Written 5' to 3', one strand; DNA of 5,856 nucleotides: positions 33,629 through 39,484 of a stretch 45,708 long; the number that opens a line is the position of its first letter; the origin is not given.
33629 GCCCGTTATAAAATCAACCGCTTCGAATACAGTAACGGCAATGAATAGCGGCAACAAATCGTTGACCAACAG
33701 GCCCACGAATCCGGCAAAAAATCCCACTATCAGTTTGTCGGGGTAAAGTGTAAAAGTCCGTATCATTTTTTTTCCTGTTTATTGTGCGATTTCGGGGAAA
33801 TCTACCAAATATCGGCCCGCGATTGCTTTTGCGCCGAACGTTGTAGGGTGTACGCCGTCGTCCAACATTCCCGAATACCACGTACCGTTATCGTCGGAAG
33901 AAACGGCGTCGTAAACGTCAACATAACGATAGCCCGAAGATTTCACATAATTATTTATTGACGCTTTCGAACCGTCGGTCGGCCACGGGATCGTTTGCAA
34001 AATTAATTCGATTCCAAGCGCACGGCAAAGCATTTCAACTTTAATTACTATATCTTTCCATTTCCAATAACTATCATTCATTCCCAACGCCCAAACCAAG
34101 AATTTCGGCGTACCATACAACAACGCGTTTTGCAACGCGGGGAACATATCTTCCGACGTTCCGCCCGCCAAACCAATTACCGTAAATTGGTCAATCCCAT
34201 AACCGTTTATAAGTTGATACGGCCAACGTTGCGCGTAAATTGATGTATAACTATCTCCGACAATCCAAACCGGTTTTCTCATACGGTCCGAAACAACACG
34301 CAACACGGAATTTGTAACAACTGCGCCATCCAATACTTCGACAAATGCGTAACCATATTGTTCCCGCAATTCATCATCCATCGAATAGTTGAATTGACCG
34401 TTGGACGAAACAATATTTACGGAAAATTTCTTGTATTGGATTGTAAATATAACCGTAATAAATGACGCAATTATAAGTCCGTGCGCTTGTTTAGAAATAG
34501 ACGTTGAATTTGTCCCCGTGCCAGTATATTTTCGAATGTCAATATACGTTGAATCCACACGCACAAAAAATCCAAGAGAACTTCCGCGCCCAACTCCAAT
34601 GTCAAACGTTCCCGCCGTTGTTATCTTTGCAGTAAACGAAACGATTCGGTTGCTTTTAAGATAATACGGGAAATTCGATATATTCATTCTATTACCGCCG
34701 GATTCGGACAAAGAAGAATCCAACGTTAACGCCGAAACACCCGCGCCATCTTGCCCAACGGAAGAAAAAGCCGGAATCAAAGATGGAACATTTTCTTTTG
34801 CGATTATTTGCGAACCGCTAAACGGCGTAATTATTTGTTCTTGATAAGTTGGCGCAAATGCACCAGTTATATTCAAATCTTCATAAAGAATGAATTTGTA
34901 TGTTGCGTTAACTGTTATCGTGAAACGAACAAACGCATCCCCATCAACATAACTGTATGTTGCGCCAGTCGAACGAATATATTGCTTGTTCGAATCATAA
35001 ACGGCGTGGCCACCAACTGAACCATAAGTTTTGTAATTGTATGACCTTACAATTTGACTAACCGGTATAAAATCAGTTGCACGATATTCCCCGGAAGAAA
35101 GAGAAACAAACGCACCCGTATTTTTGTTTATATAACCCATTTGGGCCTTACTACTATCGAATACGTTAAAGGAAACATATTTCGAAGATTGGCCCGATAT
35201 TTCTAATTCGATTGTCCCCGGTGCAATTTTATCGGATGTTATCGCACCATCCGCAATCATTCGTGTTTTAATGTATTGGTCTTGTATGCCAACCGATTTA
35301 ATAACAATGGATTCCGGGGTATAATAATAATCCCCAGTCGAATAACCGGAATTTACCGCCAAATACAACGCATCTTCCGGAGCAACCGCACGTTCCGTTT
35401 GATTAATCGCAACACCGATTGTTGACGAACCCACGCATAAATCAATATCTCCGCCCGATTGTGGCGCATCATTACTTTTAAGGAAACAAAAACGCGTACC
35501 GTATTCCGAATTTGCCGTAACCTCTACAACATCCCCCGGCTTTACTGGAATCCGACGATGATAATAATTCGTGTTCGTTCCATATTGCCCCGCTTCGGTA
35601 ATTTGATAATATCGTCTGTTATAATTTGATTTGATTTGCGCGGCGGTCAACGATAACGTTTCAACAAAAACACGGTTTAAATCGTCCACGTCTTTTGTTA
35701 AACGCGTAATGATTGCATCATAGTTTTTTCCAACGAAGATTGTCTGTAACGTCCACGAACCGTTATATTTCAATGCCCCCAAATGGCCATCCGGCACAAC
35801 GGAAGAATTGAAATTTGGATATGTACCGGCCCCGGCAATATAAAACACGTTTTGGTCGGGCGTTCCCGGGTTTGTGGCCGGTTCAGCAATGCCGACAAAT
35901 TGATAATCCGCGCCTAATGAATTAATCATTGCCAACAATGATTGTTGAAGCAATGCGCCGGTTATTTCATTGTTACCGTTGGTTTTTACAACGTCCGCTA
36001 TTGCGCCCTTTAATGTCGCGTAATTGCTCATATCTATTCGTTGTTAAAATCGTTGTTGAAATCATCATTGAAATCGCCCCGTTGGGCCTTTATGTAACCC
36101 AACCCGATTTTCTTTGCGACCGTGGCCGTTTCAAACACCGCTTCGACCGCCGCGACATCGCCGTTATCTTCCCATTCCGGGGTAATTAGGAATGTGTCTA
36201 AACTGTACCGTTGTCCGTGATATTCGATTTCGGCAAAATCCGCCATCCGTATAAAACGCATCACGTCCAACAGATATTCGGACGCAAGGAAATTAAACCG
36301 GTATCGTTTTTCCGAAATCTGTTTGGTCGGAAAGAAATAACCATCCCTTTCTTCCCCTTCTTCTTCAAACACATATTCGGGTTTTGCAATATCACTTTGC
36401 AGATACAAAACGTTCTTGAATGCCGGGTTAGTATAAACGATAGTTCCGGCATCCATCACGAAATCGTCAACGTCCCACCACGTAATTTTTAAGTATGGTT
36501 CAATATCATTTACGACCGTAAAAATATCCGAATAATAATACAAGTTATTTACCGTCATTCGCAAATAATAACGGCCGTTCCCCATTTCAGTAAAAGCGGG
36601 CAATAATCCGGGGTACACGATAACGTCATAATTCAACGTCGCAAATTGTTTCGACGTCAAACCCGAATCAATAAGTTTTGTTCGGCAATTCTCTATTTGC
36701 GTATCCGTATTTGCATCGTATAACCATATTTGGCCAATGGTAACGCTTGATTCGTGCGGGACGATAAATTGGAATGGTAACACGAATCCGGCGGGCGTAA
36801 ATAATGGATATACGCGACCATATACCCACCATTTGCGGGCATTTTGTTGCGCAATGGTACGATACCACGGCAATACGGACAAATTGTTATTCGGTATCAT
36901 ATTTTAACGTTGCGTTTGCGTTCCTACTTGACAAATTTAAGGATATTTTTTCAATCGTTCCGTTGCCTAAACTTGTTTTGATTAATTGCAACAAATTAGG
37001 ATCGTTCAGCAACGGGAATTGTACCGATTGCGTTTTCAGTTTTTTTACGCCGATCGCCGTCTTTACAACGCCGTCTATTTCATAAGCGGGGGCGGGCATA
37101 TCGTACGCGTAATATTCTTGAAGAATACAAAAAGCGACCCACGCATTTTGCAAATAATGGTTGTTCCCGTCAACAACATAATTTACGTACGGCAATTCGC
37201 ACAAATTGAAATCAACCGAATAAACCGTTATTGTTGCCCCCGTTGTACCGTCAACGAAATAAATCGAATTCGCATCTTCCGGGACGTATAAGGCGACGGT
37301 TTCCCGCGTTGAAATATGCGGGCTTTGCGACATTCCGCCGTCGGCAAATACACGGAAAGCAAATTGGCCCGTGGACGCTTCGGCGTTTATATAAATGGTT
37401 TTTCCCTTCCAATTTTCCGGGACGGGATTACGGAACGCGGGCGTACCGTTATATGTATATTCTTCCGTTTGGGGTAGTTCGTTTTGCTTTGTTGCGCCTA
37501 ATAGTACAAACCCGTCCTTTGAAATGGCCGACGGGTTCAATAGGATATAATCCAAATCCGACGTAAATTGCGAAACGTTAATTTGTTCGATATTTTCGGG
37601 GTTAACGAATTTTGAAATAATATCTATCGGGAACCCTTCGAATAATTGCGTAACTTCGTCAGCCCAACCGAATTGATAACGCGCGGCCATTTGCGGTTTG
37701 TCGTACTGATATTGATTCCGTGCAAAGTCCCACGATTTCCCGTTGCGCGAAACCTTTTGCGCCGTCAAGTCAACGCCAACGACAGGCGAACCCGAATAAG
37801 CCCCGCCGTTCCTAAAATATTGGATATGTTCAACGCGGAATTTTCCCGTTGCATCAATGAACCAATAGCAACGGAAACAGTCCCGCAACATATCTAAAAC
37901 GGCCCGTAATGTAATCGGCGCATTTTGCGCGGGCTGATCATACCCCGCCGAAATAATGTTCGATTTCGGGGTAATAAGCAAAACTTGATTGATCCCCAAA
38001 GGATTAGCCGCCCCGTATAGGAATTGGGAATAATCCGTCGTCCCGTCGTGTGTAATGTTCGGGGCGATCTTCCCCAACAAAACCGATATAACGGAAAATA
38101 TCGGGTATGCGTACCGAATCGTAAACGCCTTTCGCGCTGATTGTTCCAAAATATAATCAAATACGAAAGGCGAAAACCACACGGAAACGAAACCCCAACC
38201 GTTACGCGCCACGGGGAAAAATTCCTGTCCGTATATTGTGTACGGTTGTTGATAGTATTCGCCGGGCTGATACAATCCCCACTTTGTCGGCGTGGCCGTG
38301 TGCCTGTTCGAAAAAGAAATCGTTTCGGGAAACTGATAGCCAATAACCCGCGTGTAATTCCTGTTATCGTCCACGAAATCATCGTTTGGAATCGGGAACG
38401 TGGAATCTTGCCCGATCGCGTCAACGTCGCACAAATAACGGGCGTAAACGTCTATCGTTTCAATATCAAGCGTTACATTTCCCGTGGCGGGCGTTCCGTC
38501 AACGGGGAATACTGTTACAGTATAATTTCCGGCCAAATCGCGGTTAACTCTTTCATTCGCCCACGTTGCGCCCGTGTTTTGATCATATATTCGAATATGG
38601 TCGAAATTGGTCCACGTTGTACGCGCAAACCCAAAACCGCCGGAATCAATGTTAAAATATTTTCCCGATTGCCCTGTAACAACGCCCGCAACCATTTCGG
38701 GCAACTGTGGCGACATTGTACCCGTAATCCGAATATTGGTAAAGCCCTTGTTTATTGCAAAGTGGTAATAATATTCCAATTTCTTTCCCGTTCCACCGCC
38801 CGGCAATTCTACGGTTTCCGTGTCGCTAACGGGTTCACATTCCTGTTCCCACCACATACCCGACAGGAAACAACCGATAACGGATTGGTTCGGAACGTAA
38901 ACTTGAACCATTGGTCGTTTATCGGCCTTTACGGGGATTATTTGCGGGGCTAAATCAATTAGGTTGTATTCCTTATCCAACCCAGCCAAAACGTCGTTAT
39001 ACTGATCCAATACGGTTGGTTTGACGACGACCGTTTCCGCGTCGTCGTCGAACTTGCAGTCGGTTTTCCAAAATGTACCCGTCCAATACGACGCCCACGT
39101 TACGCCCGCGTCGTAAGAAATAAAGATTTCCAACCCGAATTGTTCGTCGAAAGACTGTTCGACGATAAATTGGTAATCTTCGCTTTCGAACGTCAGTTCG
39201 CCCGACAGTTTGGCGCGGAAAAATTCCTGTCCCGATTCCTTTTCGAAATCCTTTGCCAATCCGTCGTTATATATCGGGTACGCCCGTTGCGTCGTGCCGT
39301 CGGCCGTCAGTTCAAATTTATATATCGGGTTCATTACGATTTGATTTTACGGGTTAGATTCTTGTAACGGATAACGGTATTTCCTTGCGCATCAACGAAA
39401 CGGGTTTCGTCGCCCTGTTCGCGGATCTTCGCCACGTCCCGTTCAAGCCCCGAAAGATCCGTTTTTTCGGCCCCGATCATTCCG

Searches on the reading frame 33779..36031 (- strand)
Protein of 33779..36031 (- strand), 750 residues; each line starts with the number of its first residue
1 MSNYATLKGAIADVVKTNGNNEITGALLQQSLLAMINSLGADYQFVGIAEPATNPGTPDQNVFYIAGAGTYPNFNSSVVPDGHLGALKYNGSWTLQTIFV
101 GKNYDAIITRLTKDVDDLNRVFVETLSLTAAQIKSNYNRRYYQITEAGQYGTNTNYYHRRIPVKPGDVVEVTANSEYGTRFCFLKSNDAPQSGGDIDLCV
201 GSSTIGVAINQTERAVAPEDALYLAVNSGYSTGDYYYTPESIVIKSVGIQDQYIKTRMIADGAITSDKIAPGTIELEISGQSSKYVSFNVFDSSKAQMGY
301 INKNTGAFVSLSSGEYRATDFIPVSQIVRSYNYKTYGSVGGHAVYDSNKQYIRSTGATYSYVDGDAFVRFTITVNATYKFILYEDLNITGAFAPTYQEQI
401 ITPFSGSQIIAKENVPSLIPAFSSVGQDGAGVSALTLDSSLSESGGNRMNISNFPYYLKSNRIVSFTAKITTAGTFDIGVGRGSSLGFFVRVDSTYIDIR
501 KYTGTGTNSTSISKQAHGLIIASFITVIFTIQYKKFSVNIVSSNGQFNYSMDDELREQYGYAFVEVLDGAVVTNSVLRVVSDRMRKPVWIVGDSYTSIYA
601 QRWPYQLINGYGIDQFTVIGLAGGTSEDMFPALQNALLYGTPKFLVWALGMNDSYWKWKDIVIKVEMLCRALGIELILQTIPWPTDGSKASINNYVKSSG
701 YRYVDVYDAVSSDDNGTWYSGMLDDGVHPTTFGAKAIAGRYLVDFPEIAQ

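Call 14: search_protein_families(library=phrogs, proteins=[window:33779-36031:-])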
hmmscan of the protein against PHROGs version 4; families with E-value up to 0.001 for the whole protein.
window:33779-36031:- (750 aa): 3 families
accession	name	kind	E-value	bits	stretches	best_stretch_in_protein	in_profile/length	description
phrog_36068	-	unknown function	3.4e-12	46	1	5-231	4-213/1258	-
phrog_19519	-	connector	1.8e-06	27.7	1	212-380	321-470/714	neck protein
phrog_6102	-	moron, auxiliary metabolic gene and host takeover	0.0003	20.6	1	688-744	168-223/442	lipase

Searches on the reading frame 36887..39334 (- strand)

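Call 14: search_protein_families(library=phrogs, proteins=[window:36887-39334:-])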
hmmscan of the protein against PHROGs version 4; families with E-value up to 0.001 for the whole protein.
window:36887-39334:- (815 aa): 1 family
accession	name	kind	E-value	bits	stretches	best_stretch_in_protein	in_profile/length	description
phrog_19383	-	unknown function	2.7e-165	552.9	2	15-617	125-734/844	-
